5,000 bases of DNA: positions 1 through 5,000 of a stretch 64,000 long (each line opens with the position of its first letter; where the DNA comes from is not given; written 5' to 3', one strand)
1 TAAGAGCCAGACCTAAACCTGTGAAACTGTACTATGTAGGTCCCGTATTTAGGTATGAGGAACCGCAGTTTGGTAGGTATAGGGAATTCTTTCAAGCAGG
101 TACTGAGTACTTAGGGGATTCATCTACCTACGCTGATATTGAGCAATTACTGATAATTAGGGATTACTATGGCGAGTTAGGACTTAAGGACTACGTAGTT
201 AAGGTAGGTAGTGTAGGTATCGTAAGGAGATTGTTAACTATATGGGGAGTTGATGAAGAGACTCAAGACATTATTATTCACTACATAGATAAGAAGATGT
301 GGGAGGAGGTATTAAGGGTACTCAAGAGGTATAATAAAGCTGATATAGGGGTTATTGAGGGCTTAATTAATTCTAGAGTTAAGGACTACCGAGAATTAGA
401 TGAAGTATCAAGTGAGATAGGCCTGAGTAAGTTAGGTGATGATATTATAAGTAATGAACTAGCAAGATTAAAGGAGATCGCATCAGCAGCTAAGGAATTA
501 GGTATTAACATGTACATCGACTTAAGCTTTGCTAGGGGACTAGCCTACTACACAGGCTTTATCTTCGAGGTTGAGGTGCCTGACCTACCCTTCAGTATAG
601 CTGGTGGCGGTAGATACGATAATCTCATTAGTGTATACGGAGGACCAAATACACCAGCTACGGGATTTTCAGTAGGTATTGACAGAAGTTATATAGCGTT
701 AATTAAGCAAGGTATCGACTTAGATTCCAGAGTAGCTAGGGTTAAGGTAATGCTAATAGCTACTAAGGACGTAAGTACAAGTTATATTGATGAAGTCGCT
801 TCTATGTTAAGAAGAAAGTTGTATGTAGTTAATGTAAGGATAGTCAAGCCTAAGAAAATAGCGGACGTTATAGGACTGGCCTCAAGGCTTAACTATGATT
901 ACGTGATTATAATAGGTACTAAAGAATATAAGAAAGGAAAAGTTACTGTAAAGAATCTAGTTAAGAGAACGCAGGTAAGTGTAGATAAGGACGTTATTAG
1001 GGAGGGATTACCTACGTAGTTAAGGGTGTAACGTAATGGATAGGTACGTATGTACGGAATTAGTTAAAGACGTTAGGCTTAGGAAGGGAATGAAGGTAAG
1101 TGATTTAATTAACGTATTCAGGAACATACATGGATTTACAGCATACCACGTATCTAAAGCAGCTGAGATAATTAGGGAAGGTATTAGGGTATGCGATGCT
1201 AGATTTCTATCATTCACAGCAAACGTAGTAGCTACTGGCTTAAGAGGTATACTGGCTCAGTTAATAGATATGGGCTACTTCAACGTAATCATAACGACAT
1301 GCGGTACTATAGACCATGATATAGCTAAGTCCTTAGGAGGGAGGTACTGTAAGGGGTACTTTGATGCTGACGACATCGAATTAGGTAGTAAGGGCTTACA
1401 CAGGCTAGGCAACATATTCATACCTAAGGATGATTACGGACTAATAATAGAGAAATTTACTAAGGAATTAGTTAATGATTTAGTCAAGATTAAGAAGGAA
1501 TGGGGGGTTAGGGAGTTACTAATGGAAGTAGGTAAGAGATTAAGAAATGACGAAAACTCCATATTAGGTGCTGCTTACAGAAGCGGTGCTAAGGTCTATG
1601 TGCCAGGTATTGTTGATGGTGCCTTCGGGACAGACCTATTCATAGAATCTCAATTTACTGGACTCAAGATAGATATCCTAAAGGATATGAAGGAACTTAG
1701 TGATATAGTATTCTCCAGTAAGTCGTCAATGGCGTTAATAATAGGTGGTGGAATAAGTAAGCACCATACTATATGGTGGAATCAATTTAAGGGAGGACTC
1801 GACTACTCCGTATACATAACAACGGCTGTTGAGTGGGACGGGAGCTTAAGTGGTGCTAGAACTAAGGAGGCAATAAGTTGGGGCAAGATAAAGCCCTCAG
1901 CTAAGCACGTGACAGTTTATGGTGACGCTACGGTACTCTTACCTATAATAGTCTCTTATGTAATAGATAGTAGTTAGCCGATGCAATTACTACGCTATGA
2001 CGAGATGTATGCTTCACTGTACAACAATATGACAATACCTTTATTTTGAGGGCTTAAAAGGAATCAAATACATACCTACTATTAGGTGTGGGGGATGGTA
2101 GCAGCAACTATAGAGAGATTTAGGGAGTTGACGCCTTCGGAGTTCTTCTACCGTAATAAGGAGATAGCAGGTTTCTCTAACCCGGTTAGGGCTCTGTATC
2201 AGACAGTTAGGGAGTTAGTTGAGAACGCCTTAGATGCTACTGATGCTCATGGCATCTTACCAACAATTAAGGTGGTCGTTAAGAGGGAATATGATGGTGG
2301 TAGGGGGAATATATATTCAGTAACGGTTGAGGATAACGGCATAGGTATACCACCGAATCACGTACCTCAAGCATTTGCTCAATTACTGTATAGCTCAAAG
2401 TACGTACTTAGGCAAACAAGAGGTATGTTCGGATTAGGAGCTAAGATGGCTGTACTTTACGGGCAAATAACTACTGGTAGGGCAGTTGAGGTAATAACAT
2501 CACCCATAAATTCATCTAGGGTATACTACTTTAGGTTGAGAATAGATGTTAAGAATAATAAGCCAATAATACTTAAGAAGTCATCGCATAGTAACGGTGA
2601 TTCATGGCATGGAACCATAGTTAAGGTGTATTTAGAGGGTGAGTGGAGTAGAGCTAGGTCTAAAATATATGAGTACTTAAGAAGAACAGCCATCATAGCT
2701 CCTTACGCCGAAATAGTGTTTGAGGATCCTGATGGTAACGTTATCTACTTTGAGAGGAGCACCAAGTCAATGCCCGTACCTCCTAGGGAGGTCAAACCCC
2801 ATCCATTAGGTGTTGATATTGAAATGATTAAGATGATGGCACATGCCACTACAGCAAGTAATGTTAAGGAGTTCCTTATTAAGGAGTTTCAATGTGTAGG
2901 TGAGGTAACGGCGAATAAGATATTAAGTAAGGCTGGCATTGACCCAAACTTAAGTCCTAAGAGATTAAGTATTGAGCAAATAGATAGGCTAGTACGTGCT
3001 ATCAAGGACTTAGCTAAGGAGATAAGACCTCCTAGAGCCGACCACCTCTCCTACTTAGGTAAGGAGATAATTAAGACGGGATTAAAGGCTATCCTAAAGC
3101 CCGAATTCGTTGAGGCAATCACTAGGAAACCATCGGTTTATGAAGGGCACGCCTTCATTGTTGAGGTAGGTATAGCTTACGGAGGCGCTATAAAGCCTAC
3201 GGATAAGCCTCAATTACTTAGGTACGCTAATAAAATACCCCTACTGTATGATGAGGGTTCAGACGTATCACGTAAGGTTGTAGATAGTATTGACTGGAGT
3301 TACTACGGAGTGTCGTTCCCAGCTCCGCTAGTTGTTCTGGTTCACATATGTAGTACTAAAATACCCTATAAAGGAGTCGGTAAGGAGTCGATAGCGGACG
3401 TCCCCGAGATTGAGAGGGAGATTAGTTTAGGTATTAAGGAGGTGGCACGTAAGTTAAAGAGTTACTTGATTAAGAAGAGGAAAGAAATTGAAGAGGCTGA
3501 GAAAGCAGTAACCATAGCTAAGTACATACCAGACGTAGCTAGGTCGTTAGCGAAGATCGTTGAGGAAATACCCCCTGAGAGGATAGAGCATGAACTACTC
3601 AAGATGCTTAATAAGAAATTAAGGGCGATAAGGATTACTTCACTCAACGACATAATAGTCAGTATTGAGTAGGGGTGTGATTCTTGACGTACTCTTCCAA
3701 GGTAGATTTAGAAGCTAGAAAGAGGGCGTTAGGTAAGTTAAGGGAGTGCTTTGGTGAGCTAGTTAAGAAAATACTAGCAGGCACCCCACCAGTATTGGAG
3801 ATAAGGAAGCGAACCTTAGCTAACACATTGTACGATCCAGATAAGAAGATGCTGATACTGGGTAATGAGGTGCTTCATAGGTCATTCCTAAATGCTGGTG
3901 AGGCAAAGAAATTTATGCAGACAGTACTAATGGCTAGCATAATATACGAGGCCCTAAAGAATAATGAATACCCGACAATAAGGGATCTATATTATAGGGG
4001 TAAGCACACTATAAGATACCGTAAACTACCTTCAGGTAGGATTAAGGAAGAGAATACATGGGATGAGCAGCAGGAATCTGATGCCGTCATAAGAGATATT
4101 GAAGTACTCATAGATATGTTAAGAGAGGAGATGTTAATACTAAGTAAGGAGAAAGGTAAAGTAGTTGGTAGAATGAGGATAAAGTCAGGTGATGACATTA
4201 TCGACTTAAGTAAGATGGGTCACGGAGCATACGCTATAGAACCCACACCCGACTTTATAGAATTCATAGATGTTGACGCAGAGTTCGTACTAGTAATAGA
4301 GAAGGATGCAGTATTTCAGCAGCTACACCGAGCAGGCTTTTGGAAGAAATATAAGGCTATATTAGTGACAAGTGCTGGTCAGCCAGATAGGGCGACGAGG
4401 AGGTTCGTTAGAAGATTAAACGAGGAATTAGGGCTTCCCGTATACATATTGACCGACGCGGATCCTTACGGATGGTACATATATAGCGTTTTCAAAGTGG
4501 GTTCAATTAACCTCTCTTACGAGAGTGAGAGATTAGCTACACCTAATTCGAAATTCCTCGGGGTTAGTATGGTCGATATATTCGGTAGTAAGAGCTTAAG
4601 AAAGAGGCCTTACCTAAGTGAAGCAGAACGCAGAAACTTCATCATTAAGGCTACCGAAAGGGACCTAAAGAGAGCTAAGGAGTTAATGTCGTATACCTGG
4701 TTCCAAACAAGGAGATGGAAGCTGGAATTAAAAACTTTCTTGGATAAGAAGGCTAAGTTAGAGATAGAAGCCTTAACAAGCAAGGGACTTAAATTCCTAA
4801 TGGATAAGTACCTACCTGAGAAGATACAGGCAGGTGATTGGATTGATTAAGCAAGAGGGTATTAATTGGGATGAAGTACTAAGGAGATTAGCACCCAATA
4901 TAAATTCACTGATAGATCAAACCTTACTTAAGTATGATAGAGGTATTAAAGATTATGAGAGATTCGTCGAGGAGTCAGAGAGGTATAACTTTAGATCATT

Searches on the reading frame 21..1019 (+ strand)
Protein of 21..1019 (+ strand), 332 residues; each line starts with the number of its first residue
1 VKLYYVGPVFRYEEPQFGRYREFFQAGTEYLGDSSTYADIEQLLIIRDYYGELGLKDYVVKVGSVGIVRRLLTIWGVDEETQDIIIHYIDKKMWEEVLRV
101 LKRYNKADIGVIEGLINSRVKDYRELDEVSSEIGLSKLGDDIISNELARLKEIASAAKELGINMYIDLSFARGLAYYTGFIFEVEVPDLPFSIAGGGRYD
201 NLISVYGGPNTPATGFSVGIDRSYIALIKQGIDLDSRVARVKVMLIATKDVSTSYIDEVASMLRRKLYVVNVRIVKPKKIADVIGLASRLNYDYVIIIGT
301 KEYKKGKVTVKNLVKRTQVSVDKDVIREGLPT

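Call 75: search_protein_families(library=pfam, proteins=[window:21-1019:+], max_evalue=0.00001)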
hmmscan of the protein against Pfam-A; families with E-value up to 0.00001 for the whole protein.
window:21-1019:+ (332 aa): 2 families
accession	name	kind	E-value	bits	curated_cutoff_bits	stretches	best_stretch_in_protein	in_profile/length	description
PF13393.11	tRNA-synt_His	-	9.5e-41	140.5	25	1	2-221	90-306/308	Histidyl-tRNA synthetase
PF03129.25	HGTP_anticodon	-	4.2e-07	30.5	21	1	243-324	2-85/94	Anticodon binding domain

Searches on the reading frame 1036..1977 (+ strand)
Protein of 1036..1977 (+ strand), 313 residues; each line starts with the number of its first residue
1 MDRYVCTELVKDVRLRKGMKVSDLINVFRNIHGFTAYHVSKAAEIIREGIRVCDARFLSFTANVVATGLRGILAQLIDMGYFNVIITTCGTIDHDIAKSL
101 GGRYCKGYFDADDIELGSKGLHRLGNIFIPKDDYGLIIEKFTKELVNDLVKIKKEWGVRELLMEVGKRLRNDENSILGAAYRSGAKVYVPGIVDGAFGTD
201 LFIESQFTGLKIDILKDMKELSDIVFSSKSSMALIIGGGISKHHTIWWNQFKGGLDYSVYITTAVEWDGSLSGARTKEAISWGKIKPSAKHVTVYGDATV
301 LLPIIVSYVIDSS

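Call 75: search_protein_families(library=pfam, proteins=[window:1036-1977:+], max_evalue=0.00001)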
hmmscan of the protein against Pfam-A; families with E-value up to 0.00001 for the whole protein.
window:1036-1977:+ (313 aa): 1 family
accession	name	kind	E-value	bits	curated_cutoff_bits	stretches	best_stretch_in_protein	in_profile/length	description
PF01916.23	DS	-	2.1e-101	339.5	27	1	23-308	1-287/288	Deoxyhypusine synthase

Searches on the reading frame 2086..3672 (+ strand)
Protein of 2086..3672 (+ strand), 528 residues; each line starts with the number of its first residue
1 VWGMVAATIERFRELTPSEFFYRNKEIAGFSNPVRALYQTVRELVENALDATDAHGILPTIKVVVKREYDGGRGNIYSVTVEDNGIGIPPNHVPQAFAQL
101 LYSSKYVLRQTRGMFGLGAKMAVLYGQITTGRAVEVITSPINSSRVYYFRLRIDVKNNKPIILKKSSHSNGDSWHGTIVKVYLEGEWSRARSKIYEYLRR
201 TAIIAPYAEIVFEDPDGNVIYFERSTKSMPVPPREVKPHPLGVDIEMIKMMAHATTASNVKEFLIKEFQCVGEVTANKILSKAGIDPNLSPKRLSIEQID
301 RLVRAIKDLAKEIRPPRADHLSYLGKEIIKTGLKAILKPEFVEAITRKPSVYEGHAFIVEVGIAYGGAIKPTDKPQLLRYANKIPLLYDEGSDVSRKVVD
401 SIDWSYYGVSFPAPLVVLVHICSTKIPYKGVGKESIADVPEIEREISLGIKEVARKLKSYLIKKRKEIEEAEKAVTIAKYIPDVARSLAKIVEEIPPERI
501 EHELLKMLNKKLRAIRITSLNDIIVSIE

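Call 13: search_protein_families(library=ncbifam, proteins=[window:2086-3672:+], max_evalue=0.00001)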
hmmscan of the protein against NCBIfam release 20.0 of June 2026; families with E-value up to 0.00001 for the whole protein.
window:2086-3672:+ (528 aa): 6 families
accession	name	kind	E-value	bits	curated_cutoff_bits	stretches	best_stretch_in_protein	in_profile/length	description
NF003218.0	PRK04184.1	equivalog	3.1e-208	692.7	274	1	9-515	9-513/539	DNA topoisomerase VI subunit B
TIGR01052.1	top6b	equivalog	5.5e-176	585.8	380.7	1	10-494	2-487/488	DNA topoisomerase VI subunit B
NF011439.0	PRK14868.1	equivalog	8e-104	348.4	1310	2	10-281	20-284/795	DNA topoisomerase VI subunit B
NF011438.0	PRK14867.1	equivalog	1.6e-88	297.8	1143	2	8-271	8-265/659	DNA topoisomerase VI subunit B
NF011386.0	PRK14811.1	equivalog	4.4e-06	26.1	414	0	228-310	115-198/269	DNA-formamidopyrimidine glycosylase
TIGR00585.2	mutl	equivalog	6.8e-06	25.2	180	0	37-99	21-72/555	DNA mismatch repair endonuclease MutL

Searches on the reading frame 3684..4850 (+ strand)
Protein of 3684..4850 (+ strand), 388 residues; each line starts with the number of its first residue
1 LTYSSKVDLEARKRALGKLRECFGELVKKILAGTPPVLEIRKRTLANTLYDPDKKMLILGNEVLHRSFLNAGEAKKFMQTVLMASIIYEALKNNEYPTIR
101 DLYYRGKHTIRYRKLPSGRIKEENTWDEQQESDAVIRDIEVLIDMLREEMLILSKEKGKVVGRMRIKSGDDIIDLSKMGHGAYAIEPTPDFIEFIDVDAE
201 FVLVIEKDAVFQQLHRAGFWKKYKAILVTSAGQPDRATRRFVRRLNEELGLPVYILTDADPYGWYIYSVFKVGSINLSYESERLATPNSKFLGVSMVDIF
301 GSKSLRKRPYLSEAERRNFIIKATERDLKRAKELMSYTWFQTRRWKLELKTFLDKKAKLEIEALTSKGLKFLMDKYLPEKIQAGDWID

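Call 75: search_protein_families(library=pfam, proteins=[window:3684-4850:+], max_evalue=0.00001)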
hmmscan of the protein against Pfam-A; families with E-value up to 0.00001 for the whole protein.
window:3684-4850:+ (388 aa): 3 families
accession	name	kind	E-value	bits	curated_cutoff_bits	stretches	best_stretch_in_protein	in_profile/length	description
PF21180.3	TOP6A-Spo11_Toprim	-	1.6e-61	207.7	24.1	1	201-381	1-170/170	Topoisomerase 6 subunit A/Spo11, Toprim domain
PF04406.19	TP6A_N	-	2.3e-19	69.4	26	1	75-152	1-62/62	Type IIB DNA topoisomerase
PF20768.2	Topo_VI_alpha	-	3.4e-07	30.4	23.6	1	156-198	2-50/50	All-beta domain in DNA topoisomerase VI alpha subunit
